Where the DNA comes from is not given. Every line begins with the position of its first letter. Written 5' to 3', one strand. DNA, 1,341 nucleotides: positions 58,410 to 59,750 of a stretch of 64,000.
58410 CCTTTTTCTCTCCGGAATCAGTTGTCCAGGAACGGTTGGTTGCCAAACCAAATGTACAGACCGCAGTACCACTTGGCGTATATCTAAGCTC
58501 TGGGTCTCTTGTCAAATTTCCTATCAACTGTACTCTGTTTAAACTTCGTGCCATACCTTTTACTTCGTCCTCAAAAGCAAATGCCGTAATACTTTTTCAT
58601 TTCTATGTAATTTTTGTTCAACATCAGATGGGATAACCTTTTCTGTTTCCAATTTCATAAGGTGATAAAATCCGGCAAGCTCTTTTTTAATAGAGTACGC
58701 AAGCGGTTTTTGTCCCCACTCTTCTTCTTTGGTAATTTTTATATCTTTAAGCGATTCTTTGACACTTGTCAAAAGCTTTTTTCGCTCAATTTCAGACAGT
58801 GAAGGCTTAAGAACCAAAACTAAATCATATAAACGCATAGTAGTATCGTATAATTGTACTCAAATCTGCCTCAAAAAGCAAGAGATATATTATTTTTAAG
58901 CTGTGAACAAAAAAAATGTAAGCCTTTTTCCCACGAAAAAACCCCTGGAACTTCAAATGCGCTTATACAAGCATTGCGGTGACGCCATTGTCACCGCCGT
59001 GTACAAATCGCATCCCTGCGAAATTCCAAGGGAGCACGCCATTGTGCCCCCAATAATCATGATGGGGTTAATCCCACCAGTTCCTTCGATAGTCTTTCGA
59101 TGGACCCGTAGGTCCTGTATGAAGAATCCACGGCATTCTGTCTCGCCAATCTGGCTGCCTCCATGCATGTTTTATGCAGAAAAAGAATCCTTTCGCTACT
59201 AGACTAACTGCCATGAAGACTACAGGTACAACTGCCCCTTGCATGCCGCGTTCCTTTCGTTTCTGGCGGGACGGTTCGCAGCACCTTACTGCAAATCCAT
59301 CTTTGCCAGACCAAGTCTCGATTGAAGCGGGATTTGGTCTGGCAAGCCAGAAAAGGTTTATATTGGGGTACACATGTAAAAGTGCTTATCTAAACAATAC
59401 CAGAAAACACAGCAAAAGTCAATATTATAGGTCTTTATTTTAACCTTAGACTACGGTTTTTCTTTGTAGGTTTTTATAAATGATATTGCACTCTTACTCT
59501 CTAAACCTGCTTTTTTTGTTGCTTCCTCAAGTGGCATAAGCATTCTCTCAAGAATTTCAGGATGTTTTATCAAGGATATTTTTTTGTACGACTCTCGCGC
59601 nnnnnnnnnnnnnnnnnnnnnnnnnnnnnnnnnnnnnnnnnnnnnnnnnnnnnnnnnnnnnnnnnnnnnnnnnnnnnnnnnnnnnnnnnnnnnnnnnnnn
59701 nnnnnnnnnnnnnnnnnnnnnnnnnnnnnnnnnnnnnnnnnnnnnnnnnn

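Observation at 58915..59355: ~440-nt GC-rich ORF-free island next to rpsF: candidate structured RNA gene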

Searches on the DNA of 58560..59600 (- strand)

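Call 4: search_rna_families(source=window, start=58700, end=59600, threshold=evalue, max_evalue=10, show_alignments=3)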
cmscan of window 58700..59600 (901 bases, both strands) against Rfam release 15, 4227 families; matches with E-value up to 10: 7.
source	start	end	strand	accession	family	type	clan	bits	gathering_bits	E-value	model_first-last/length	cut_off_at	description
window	58802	58872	-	RF00318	snoZ175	Gene; snRNA; snoRNA; CD-box;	-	19.3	43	4.7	1-81/81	no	Small nucleolar RNA Z175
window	59398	59474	+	RF04106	mir-1303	Gene; miRNA;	-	17.6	107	2.6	1-85/85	no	mir-1303 microRNA precursor family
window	59303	59346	+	RF03863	mir-1258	Gene; miRNA;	-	17.3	74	4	1-72/72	no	mir-1258 microRNA precursor family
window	59496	59580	-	RF00526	snoMe28S-U3344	Gene; snRNA; snoRNA; CD-box;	-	17.3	50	7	1-83/83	no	Small nucleolar RNA Me28S-U3344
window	58758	58909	+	RF03098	RAGATH-22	Gene; sRNA;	-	15.4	120.3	3.4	1-166/166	no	RAGATH-22 RNA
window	59426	59471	+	RF00557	L10_leader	Cis-reg; leader;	-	14.9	44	9.9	1-138/138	no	Ribosomal protein L10 leader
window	58871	58980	+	RF02080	STnc170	Gene; sRNA;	-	12.7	80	3.2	165-272/333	no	Salmonella enterica sRNA STnc170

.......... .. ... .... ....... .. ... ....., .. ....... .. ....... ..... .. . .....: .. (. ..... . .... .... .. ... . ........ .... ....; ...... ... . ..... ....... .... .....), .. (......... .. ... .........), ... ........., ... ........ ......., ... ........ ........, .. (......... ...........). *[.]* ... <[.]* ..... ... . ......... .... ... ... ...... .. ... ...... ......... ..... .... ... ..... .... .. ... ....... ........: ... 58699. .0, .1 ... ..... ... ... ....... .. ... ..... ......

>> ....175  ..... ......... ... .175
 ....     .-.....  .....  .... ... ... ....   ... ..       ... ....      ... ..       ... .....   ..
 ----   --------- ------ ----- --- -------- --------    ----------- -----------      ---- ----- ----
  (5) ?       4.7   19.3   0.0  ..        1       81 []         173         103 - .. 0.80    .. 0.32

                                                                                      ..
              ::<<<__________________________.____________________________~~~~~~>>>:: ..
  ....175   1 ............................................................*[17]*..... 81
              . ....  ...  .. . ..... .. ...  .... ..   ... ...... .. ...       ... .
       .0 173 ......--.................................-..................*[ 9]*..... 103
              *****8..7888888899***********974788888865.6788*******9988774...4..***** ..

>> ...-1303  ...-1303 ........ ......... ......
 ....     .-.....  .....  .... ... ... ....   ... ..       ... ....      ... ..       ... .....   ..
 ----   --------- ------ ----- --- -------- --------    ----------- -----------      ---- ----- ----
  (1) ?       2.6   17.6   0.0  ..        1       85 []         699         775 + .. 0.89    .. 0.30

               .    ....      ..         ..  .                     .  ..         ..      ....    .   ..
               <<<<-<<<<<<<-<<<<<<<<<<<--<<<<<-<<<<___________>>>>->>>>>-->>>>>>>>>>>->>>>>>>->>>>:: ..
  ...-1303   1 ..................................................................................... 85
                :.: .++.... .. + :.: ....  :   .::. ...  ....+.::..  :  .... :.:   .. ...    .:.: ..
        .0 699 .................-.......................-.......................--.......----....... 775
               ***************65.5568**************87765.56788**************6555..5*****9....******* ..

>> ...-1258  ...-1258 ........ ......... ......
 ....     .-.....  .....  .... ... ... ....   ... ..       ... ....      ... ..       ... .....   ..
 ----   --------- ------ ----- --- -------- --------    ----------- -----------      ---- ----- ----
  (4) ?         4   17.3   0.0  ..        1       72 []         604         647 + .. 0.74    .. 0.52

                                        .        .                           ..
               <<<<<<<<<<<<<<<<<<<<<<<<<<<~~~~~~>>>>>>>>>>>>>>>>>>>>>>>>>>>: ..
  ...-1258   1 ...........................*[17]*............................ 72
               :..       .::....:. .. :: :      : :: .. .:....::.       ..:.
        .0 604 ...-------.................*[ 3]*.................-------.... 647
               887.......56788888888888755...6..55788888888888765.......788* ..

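Call 25: search_rna_families(sources=[L014, L015, L056, L061, L069, L002, L017, L010, L003, L041, L038, L048, L046, L026, L036, L042, L012, L009, L007, L008], threshold=gathering)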
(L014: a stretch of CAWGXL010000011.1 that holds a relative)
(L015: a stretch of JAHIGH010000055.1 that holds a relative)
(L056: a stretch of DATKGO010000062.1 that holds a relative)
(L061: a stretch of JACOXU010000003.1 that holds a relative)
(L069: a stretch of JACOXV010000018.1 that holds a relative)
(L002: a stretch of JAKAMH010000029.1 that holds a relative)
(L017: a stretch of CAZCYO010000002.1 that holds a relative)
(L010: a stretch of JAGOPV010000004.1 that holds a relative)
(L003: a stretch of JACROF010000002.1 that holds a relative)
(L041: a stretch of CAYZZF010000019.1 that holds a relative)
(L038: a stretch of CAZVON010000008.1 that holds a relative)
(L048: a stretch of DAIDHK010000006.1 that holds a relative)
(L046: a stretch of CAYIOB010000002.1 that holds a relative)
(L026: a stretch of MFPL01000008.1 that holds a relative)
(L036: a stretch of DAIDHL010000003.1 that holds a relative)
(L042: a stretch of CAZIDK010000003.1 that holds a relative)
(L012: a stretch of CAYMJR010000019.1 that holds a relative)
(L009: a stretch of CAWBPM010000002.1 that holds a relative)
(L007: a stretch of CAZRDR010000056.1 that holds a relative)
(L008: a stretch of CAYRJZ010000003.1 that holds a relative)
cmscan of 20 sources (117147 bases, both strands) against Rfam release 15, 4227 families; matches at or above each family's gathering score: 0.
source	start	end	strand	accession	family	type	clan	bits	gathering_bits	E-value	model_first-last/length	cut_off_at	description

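Call 36: search_rna_families(source=window, start=58930, end=59392, threshold=evalue, max_evalue=10, show_alignments=4)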
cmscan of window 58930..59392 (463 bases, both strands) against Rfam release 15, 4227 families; matches with E-value up to 10: 4.
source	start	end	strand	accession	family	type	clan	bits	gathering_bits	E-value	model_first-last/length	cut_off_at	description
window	59303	59346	+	RF03863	mir-1258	Gene; miRNA;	-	17.3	74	2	1-72/72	no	mir-1258 microRNA precursor family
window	59310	59338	+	RF01705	Flavo-1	Gene; sRNA;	-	13.6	42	6.3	1-76/76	no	Flavo-1 RNA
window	59247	59312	-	RF02175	SMAD5-AS1_3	Gene; lncRNA;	-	10.8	60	5.9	1-125/125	no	SMAD5 antisense RNA 1 conserved region 3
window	59171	59262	-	RF01880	Xist_exon1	Gene; lncRNA;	-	9.2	50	7.4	1-85/85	no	X-chromosome inactivation gene exon 1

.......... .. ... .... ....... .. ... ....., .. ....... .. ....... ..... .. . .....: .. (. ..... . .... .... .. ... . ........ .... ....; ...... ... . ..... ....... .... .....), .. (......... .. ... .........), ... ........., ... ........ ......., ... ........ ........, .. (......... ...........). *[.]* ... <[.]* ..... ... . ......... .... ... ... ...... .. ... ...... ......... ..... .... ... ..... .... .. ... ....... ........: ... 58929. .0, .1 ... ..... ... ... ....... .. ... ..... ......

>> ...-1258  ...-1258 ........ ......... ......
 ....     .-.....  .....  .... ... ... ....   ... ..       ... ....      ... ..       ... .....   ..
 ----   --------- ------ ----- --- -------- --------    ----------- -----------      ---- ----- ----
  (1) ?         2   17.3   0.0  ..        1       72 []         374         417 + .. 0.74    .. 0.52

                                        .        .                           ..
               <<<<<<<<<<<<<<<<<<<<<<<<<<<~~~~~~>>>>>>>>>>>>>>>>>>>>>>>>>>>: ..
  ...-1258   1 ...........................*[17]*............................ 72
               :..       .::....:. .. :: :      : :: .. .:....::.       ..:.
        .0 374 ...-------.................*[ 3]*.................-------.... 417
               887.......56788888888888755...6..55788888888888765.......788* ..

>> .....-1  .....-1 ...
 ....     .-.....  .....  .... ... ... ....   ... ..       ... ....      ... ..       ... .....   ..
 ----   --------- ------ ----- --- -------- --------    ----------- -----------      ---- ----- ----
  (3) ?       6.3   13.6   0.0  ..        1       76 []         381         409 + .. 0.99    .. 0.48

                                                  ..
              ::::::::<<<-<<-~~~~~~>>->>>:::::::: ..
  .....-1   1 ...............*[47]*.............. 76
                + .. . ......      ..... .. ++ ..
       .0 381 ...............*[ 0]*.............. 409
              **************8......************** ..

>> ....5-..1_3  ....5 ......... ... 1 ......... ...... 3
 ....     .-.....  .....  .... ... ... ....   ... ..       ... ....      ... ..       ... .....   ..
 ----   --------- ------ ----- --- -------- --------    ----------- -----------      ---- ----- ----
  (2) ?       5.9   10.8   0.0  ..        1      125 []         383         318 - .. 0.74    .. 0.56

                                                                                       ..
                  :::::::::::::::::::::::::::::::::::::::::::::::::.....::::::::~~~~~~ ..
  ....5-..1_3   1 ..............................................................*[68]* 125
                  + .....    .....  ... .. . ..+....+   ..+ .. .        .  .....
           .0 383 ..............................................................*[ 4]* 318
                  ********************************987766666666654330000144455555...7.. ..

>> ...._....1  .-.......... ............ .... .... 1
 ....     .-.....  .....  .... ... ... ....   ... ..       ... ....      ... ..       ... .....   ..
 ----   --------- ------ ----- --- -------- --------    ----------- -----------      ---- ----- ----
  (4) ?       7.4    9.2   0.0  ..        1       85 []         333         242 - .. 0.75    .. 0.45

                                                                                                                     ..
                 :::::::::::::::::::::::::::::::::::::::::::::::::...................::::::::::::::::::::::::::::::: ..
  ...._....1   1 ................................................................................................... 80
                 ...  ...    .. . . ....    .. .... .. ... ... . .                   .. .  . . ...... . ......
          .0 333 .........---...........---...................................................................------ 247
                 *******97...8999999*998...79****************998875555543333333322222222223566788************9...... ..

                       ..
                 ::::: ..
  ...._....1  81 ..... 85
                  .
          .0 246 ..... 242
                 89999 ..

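Call 37: search_dna_similar(query=window:58900-59400:-, collection=phages, mode=distant, max_evalue=1)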
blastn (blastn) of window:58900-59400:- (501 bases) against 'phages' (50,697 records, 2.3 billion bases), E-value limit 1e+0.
No match.

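Call 38: search_dna_similar(query=window:58900-59400:-, collection=plasmids, mode=distant, max_evalue=1)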
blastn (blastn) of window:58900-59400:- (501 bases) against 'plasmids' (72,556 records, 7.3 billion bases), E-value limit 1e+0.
No match.
